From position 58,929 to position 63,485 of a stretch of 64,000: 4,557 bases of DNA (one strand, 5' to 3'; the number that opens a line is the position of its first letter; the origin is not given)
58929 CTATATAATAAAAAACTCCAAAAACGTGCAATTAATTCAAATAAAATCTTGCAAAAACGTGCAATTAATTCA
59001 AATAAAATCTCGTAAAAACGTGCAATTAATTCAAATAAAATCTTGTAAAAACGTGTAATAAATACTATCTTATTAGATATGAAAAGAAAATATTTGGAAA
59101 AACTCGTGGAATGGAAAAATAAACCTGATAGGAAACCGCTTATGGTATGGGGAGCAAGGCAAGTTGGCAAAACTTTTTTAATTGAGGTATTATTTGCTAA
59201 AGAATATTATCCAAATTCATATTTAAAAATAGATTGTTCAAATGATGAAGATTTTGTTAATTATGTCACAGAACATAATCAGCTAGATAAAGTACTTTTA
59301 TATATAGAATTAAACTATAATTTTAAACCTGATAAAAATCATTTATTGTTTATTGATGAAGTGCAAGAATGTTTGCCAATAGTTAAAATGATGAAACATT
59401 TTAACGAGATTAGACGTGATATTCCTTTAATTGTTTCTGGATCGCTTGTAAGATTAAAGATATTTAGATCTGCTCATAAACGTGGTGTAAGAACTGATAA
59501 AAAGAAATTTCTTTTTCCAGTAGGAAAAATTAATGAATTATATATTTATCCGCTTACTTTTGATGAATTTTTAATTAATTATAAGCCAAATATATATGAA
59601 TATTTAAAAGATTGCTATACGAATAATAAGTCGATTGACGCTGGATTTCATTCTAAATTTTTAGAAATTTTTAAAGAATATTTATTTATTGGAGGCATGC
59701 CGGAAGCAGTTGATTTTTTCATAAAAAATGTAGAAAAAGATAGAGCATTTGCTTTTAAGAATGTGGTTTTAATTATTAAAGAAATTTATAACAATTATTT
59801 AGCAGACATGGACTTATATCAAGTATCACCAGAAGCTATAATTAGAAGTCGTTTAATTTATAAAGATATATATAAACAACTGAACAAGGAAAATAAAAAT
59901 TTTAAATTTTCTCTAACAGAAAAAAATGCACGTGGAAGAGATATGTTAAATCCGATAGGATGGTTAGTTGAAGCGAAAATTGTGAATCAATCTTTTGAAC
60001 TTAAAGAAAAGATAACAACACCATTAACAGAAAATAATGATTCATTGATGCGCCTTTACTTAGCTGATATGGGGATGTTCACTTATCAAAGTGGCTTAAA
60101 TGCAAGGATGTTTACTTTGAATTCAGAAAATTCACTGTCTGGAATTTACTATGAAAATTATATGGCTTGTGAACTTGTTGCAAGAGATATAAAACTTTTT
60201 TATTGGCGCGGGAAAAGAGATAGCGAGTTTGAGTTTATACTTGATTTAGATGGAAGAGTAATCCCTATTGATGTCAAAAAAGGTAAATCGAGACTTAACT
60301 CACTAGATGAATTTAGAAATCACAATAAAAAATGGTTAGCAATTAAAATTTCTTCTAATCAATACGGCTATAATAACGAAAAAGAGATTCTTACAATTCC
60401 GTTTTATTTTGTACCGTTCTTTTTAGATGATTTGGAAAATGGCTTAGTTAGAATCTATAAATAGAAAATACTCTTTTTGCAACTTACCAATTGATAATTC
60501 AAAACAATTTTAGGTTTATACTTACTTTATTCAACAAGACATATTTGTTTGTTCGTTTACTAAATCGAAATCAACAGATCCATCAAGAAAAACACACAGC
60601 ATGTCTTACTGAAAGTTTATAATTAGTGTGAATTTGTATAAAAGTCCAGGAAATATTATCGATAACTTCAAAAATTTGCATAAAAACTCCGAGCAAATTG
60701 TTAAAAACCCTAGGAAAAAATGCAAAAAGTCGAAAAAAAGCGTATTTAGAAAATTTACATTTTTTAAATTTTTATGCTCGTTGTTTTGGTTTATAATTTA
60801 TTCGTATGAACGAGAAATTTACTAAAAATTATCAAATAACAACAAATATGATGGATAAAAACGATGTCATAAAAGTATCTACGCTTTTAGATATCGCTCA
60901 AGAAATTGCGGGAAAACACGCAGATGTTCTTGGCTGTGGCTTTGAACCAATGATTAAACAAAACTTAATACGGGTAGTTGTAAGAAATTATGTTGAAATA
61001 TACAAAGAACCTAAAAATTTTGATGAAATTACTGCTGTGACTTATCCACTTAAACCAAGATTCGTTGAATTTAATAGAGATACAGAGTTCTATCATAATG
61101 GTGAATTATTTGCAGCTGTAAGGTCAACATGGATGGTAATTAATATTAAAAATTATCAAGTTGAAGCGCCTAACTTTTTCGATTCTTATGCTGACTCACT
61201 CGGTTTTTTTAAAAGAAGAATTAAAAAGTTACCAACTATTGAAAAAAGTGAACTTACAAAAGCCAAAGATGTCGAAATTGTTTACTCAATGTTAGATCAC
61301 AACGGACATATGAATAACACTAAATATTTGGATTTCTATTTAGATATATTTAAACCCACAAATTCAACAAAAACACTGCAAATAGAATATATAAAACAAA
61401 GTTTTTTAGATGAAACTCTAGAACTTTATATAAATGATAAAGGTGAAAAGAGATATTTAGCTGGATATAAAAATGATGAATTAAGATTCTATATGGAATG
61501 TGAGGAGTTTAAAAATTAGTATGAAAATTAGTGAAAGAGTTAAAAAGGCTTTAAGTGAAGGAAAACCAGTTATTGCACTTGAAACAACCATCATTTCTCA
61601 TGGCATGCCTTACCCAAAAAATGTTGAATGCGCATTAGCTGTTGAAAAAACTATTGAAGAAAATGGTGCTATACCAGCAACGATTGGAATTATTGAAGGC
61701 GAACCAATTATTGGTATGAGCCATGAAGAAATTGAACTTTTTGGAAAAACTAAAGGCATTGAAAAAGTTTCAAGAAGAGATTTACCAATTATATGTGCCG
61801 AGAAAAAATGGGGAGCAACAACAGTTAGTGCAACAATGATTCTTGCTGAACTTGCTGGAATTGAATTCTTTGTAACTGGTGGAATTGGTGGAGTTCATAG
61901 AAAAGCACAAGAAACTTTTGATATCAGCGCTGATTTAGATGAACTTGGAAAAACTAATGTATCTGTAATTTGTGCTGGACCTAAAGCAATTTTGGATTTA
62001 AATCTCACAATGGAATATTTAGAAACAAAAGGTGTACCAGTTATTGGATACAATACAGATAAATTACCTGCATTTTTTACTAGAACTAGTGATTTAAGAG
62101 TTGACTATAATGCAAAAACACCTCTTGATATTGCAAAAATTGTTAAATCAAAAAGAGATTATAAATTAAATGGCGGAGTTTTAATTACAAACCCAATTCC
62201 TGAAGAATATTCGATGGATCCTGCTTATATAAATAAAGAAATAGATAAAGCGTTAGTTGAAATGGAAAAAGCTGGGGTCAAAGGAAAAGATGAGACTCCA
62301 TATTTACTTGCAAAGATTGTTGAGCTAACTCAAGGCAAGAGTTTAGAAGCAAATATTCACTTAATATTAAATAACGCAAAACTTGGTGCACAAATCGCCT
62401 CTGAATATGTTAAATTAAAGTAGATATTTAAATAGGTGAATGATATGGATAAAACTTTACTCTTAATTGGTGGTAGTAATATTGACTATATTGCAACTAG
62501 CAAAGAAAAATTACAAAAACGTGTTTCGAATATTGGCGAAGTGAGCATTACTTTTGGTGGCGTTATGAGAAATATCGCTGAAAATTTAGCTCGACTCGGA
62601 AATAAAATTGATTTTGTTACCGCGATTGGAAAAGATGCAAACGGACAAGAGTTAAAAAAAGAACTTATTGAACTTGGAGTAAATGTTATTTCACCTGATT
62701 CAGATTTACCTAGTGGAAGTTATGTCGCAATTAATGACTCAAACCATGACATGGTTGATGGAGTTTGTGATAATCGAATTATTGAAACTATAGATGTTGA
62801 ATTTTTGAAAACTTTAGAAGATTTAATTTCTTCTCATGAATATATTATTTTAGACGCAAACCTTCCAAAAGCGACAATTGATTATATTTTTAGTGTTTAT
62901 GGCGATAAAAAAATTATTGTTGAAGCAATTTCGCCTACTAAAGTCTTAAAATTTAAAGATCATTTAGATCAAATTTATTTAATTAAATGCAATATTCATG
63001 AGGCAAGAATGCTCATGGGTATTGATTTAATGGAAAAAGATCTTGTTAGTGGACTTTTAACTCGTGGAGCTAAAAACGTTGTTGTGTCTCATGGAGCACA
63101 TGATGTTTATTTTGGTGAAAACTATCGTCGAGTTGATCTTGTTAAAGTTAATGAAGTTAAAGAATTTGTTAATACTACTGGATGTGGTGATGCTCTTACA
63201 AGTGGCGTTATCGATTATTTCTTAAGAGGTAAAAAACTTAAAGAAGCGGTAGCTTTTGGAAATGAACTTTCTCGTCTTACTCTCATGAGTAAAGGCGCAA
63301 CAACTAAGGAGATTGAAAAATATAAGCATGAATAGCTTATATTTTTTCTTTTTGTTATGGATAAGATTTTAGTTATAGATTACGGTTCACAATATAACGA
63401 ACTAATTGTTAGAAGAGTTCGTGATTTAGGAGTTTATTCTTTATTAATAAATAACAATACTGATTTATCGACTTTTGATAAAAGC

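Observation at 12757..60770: Dispersed, single-orientation family of ~40-bp A-tract repeats with a TTCC(W)GGAA / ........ core, tandemly arrayed in at least ten intergenic regions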

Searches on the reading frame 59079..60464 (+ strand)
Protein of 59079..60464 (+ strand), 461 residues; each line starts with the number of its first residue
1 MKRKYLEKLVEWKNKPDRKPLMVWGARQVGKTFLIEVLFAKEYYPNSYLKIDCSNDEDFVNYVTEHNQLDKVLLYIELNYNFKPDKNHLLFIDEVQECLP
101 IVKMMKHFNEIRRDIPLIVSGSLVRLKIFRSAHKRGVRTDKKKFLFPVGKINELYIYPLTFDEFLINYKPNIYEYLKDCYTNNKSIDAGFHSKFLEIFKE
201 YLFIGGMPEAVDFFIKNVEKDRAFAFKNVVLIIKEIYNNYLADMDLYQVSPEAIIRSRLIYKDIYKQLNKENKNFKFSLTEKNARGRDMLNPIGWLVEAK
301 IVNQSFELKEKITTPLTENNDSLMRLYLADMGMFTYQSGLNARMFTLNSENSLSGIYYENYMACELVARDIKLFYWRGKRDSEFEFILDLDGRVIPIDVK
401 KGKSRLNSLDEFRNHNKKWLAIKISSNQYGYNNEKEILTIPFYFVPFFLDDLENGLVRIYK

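Call 19: search_protein_families(library=pfam, proteins=[window:59079-60464:+])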
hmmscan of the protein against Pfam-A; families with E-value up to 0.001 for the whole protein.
window:59079-60464:+ (461 aa): 3 families
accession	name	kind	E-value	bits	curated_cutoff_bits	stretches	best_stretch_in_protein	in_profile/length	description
PF13173.12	AAA_14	-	3e-18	66.5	27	1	18-165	2-129/129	AAA domain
PF13635.12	DUF4143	-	2.9e-14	53.5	28.1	1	267-401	26-159/160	Domain of unknown function (DUF4143)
PF13401.12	AAA_22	-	0.00046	20.9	27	0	18-113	5-114/130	AAA domain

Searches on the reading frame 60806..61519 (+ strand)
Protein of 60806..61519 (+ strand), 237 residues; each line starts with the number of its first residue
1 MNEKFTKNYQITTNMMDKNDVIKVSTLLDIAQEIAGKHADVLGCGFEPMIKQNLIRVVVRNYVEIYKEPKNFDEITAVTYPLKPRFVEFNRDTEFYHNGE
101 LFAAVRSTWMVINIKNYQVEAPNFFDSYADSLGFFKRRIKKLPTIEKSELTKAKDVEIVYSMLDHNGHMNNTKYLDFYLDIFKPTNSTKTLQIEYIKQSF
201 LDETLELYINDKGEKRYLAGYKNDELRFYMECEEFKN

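Call 19: search_protein_families(library=pfam, proteins=[window:60806-61519:+])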
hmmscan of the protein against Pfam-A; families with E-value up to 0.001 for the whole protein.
window:60806-61519:+ (237 aa): 3 families
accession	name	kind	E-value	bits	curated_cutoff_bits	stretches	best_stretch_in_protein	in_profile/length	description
PF01643.23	Acyl-ACP_TE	-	1.4e-14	54.4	23.7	1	3-118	2-119/131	Acyl-ACP thioesterase N-terminal domain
PF20791.3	Acyl-ACP_TE_C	-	1.9e-06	28.4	21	1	148-215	4-75/101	Acyl-ACP thioesterase C-terminal domain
PF13279.12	4HBT_2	-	3e-05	24.9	25.5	0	163-181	6-24/122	Thioesterase-like superfamily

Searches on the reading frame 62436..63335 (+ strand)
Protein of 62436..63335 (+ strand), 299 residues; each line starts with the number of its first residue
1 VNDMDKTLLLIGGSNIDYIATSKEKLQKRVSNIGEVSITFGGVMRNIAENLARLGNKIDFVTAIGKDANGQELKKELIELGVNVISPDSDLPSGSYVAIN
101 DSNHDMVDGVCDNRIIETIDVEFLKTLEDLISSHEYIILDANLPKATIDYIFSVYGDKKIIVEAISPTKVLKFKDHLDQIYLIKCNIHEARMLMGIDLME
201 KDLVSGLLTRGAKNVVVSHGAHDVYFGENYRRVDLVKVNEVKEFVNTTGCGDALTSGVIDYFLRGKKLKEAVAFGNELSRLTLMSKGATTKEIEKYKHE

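Call 44: find_encoding_contigs(protein=window:62436-63335:+, flank=10000, max_places=4)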
Protein window:62436-63335:+ (299 aa): no gene with exactly this product is on record in the collection.
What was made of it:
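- Tried and rejected: The right-end protein look-up failed, probably because of a wrong start codon (call 44).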
